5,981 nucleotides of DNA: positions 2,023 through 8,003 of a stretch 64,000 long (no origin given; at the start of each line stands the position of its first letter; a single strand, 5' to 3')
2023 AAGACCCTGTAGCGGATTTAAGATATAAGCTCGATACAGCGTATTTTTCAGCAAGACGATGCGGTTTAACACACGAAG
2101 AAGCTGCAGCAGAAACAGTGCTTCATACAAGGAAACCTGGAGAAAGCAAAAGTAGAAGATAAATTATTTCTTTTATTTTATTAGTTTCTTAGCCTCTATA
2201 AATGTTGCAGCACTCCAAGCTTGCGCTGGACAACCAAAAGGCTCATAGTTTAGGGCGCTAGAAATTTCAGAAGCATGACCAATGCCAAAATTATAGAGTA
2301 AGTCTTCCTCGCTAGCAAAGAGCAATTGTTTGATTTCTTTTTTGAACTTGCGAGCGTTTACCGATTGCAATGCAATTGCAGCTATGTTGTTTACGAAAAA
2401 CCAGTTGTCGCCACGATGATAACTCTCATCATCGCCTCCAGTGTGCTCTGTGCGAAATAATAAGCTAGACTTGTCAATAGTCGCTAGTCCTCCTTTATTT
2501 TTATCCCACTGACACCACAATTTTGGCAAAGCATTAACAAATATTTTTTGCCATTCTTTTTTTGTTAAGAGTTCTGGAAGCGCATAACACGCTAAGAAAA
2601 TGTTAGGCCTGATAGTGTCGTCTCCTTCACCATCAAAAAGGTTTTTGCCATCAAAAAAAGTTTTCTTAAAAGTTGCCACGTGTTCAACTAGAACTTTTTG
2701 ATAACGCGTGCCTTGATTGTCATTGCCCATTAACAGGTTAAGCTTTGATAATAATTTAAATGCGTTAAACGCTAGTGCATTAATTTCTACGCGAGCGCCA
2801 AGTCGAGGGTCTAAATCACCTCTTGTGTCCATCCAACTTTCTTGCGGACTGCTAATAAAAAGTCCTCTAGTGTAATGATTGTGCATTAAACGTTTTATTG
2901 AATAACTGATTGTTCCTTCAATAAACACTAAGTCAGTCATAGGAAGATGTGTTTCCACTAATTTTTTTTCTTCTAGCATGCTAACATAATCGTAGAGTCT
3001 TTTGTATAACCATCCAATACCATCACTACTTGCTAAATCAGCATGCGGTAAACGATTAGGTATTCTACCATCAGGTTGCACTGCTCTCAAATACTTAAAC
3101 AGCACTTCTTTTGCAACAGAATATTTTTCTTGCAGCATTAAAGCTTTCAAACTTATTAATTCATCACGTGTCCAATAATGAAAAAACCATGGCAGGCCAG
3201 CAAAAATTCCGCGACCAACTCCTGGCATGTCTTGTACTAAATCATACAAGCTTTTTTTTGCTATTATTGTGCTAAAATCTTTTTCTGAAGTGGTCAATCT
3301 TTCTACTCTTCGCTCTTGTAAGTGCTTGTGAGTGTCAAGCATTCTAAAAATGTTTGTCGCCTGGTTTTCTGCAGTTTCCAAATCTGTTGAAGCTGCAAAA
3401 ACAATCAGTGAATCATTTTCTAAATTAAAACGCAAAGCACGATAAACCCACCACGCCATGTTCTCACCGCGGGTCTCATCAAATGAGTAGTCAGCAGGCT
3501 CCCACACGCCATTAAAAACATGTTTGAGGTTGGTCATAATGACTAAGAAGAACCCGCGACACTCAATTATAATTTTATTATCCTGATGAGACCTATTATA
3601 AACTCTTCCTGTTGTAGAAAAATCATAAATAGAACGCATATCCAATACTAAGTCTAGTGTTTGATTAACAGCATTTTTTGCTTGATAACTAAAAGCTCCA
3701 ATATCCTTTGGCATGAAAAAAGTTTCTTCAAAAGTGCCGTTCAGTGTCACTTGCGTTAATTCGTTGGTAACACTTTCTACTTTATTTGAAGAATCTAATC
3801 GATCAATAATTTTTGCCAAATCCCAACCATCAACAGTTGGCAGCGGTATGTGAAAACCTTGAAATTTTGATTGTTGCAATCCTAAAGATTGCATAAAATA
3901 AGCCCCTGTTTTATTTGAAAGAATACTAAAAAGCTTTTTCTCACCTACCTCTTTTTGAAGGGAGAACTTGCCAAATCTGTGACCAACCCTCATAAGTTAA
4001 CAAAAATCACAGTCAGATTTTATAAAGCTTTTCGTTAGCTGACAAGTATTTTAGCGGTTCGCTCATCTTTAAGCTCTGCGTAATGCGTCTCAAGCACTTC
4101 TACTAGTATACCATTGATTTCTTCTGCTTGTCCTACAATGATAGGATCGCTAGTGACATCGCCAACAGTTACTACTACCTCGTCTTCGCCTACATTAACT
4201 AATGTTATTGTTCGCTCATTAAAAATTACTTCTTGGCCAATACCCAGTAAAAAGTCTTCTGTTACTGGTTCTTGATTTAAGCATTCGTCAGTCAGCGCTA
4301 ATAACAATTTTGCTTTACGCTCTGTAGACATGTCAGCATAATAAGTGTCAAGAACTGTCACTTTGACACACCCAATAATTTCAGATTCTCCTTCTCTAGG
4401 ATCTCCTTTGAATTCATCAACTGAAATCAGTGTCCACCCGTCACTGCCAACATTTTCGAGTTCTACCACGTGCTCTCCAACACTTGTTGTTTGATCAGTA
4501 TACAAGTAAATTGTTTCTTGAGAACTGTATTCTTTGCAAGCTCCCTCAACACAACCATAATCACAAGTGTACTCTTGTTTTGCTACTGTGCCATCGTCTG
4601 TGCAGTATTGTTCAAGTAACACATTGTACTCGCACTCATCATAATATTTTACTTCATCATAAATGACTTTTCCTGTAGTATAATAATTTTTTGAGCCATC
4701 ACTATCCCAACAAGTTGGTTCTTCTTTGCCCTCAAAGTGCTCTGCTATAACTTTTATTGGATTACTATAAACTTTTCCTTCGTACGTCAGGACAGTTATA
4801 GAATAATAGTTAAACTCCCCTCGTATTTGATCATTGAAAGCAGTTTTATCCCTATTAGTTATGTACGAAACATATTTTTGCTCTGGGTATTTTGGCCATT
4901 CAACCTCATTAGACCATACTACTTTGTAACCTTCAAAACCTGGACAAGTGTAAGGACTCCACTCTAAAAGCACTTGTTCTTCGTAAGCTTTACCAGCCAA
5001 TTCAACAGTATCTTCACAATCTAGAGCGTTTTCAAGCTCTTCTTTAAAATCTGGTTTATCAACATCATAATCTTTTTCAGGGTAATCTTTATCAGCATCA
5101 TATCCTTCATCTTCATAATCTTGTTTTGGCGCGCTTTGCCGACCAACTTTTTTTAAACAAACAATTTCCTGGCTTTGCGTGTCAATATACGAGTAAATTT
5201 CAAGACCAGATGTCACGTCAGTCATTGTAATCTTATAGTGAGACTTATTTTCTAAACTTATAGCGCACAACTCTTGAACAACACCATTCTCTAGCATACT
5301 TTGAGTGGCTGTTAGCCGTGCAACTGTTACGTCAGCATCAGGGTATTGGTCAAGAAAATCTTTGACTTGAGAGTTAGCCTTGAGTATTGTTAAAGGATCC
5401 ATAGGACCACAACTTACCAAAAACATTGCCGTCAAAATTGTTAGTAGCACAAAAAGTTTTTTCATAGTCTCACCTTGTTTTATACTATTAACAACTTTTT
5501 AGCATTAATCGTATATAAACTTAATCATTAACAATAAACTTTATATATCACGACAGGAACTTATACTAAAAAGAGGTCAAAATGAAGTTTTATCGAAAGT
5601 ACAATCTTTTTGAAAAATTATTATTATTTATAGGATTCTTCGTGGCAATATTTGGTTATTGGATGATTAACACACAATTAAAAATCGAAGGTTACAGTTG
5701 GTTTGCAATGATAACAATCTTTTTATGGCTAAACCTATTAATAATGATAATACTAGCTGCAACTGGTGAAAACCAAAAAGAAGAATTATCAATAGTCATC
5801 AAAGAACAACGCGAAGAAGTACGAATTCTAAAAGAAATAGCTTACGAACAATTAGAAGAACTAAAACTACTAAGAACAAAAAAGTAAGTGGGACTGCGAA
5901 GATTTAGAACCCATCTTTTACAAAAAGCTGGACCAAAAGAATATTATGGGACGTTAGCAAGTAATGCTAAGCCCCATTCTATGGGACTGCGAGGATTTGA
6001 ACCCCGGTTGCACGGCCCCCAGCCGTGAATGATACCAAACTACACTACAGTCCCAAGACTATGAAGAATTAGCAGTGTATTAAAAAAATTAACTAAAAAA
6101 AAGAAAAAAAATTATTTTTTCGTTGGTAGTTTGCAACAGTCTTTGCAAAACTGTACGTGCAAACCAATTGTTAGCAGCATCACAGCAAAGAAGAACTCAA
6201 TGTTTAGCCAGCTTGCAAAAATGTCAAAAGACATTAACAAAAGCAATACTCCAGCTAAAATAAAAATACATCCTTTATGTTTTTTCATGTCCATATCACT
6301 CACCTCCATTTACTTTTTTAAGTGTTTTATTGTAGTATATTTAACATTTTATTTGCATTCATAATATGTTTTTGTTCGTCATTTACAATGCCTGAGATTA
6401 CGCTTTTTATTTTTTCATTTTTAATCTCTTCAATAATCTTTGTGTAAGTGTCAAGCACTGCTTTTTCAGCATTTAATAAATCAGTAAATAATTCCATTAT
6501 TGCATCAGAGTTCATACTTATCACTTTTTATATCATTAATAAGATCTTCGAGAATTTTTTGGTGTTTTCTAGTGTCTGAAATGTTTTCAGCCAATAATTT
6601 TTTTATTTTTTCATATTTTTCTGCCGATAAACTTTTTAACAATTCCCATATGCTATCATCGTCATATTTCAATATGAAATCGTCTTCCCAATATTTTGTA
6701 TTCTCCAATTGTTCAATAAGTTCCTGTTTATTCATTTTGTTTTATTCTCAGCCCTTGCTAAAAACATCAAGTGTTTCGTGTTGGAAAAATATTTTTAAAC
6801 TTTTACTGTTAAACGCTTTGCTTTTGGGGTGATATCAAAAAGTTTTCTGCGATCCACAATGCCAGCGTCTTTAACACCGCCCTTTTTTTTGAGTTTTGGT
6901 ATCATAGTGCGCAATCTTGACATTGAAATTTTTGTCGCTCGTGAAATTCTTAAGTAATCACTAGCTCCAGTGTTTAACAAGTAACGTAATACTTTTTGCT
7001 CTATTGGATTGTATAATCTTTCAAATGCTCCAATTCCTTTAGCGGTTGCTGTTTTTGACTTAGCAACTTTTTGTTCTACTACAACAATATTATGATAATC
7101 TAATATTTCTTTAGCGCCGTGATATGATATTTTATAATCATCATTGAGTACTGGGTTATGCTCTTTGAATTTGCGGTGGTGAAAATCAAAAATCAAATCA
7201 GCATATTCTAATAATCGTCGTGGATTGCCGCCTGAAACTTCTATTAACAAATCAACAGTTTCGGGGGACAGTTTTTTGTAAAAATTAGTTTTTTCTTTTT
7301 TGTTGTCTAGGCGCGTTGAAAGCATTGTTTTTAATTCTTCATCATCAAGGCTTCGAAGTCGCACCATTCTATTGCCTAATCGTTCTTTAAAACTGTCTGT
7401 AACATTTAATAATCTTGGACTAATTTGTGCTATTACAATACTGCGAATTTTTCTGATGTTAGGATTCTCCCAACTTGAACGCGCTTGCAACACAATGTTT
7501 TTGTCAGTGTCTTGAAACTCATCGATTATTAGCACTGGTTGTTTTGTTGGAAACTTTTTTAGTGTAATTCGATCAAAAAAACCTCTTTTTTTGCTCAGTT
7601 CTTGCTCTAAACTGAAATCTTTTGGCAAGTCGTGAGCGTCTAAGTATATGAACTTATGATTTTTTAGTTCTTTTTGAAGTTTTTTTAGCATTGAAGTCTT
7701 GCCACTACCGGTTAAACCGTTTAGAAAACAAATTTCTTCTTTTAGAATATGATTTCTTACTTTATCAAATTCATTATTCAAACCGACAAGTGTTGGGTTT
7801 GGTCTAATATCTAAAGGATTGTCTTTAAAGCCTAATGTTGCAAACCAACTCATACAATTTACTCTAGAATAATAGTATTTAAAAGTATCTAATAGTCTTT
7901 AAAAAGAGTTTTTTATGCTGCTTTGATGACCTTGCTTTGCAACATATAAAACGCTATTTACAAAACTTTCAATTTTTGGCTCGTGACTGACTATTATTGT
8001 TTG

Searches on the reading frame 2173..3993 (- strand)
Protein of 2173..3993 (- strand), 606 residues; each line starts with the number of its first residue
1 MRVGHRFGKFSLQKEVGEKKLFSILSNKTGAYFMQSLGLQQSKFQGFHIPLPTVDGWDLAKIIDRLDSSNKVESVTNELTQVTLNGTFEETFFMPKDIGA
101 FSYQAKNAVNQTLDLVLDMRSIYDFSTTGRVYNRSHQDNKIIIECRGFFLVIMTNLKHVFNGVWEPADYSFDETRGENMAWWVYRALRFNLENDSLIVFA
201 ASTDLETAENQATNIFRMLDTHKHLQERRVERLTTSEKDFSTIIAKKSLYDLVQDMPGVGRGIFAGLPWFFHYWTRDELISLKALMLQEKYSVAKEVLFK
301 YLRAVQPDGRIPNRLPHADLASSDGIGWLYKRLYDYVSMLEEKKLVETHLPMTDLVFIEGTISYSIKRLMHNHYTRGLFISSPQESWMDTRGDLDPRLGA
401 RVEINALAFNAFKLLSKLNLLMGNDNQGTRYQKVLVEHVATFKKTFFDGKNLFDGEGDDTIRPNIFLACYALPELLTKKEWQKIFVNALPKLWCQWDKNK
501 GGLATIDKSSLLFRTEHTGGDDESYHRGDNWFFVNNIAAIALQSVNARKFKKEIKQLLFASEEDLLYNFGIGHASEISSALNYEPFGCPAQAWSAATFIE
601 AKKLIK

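Call 40: search_protein_families(library=pfam, proteins=[window:2173-3993:-], max_evalue=0.01)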
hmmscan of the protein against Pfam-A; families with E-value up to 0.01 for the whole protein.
window:2173-3993:- (606 aa): 2 families
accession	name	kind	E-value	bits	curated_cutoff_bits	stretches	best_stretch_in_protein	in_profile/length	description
PF06202.20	GDE_C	-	7.1e-38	130.9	21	1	260-599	15-366/367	Amylo-alpha-1,6-glucosidase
PF22422.2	MGH1-like_GH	-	0.00034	20.7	27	1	367-552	141-318/356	Mannosylglycerate hydrolase MGH1-like glycoside hydrolase domain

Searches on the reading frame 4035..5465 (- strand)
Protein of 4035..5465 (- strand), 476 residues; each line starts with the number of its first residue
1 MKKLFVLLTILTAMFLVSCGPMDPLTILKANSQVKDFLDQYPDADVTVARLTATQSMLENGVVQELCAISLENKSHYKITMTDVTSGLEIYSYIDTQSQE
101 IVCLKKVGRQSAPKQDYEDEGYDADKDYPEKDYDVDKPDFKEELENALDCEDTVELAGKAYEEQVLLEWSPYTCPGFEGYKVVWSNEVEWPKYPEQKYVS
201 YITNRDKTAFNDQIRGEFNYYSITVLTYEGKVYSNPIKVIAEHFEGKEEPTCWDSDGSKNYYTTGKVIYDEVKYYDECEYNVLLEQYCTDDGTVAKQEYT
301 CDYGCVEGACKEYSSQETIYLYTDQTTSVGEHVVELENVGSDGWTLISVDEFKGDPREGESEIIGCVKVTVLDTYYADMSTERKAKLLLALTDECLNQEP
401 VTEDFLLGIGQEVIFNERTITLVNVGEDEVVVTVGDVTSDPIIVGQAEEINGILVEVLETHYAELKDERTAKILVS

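Call 40: search_protein_families(library=pfam, proteins=[window:4035-5465:-], max_evalue=0.01)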
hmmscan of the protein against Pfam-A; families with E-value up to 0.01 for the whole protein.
window:4035-5465:- (476 aa): 1 family
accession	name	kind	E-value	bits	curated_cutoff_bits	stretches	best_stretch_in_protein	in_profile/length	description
PF15612.11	WHIM1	-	0.00055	19.9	19.1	1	376-397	16-37/46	WSTF, HB1, Itc1p, MBD9 motif 1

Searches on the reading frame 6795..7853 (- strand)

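Call 40: search_protein_families(library=pfam, proteins=[window:6795-7853:-], max_evalue=0.01)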
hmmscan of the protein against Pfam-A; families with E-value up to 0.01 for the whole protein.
window:6795-7853:- (352 aa): 12 families
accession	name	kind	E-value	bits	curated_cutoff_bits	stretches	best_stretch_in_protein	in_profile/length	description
PF13173.12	AAA_14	-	9.4e-08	32.6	27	1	39-117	2-75/129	AAA domain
PF13401.12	AAA_22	-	3.2e-06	27.9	27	1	39-126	5-106/130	AAA domain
PF01637.24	ATPase_2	-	1.3e-05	25.5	33.2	0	39-74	20-57/225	ATPase domain predominantly from Archaea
PF00004.35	AAA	-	3.2e-05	24.8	21.2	1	43-117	2-70/131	ATPase family associated with various cellular activities (AAA)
PF01443.25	Viral_helicase1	-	3.2e-05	24.3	21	1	45-118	4-73/228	Viral superfamily 1 RNA helicase core domain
PF20720.3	nSTAND3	-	4.6e-05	23.6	27.2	1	27-76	5-54/155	Novel STAND NTPase 3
PF07693.20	KAP_NTPase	-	0.00017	21.4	20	0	44-73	25-58/293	KAP family P-loop domain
PF13191.12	AAA_16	-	0.00018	22.5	32.6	1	25-71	12-56/167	AAA ATPase domain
PF24389.1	ORC-CDC6-like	-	0.0002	20.7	27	0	201-227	417-441/571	ORC-CDC6-like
PF13238.12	AAA_18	-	0.0004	21.3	29.4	1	43-138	2-94/128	AAA domain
PF13245.12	AAA_19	-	0.0015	19.2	25.1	0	34-67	6-39/134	AAA domain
PF01978.25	TrmB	-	0.0068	16.7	25.6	0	284-329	9-54/68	Sugar-specific transcriptional regulator TrmB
